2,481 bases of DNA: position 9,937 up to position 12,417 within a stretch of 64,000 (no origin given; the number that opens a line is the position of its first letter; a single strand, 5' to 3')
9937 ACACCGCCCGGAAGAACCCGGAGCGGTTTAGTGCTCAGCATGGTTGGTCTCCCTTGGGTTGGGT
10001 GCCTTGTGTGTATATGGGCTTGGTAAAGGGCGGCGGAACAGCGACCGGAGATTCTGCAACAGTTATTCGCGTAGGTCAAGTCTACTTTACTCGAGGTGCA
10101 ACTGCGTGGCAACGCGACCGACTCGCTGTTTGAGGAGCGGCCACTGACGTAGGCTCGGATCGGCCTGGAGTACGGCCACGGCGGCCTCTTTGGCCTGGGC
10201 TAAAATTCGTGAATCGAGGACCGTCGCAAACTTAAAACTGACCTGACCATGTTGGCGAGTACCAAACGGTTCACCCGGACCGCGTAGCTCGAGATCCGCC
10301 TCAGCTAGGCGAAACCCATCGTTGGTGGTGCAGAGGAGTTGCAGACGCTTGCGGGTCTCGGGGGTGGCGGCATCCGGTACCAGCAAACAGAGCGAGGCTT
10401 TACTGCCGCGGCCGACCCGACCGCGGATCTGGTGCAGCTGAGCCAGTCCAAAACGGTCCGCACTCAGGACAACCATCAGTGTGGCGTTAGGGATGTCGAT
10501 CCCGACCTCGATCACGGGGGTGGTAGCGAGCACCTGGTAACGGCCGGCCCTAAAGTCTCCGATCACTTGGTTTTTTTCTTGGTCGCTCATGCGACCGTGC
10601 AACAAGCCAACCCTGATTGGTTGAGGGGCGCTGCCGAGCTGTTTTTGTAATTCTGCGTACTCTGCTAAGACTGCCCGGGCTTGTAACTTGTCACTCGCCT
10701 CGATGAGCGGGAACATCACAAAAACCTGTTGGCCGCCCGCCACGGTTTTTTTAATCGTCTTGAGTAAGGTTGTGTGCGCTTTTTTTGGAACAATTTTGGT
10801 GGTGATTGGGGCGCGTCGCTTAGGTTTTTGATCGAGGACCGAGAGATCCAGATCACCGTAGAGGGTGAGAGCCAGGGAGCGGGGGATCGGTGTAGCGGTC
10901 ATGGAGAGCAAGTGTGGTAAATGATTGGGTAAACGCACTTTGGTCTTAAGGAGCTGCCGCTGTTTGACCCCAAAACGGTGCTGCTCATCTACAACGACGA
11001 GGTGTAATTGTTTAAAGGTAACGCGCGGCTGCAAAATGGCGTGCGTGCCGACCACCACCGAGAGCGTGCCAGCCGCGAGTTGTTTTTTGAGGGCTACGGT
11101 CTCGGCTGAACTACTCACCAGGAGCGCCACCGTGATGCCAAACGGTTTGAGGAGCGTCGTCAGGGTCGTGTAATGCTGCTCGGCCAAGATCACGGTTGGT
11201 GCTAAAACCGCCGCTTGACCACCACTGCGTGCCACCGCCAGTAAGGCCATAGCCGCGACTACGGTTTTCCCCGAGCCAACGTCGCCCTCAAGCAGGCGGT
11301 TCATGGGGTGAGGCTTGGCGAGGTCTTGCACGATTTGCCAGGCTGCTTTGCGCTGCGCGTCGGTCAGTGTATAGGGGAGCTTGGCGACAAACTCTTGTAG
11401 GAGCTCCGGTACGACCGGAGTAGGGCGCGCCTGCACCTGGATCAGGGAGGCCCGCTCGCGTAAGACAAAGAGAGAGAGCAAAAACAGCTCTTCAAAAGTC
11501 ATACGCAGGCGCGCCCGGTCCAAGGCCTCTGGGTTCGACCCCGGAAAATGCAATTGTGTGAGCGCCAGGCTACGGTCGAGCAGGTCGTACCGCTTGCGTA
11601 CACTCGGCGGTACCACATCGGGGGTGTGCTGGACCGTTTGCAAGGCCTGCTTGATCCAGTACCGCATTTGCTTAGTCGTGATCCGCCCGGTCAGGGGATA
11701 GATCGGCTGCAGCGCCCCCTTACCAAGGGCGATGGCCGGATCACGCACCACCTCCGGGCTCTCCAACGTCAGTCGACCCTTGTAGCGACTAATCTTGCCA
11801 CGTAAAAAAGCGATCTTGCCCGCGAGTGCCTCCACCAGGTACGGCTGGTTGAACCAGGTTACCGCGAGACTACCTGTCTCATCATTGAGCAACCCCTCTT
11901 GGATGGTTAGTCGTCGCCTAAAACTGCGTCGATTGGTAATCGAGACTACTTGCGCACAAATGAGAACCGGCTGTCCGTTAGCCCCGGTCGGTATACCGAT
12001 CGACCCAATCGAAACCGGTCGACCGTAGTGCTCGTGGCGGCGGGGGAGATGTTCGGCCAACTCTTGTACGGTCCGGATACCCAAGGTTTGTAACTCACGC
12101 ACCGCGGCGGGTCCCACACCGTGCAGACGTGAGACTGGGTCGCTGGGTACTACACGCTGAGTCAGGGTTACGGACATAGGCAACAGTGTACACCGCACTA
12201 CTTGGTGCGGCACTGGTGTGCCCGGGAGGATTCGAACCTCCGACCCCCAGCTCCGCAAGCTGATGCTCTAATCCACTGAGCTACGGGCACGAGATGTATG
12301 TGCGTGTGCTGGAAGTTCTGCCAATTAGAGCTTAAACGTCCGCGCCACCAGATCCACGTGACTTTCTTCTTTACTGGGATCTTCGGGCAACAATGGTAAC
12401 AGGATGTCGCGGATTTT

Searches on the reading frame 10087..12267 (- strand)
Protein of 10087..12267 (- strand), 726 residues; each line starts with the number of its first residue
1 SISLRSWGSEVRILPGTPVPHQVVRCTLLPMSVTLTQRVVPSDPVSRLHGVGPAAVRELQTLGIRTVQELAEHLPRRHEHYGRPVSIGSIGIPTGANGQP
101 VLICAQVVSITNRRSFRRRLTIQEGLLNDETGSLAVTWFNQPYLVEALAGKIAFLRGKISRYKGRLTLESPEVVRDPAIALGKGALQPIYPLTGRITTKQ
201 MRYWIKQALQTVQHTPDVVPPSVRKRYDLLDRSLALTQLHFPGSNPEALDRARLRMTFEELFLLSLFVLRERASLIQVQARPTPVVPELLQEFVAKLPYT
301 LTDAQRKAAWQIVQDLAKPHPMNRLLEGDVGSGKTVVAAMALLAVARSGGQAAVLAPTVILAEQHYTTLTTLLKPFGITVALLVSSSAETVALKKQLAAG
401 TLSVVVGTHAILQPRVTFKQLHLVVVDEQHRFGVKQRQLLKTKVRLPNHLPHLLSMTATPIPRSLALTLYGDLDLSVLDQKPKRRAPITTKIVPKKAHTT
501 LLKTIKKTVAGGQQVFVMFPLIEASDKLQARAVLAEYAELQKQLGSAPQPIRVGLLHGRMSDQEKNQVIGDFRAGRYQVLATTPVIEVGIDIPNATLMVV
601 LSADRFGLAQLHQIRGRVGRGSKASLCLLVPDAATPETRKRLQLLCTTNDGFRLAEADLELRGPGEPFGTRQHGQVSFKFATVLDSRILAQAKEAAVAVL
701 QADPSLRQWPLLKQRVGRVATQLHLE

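Call 27: search_protein_families(library=pfam, proteins=[window:10087-12267:-], max_evalue=0.001)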
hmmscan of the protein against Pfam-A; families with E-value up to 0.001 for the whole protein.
window:10087-12267:- (726 aa): 9 families
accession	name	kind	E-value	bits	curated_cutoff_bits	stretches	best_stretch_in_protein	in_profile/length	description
PF00270.35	DEAD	-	1.5e-23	83.8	26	1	322-464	15-163/167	DEAD/DEAH box helicase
PF00271.37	Helicase_C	-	3.3e-19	69.6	23.5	1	510-620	13-108/110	Helicase conserved C-terminal domain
PF17191.10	RecG_wedge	-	1.1e-15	58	23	1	49-212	6-162/162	RecG wedge domain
PF19833.4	RecG_dom3_C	-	1.2e-10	41.7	26.8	1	648-707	1-62/87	ATP-dependent DNA helicase RecG, domain 3, C-terminal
PF04851.21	ResIII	-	3.3e-10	40.6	22.5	1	300-460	3-162/164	Type III restriction enzyme, res subunit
PF00176.29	SNF2-rel_dom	-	3.3e-06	26.8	24.9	1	321-465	17-168/290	SNF2-related domain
PF22590.2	Cas3-like_C_2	-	0.00057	20.6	27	0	537-621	19-104/106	CRISPR-associated nuclease/helicase Cas3, C-terminal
PF13604.12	AAA_30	-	0.00058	20.1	27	0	302-440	3-108/191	AAA domain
PF01336.31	tRNA_anti-codon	-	0.00068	20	27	0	101-172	1-71/75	OB-fold nucleic acid binding domain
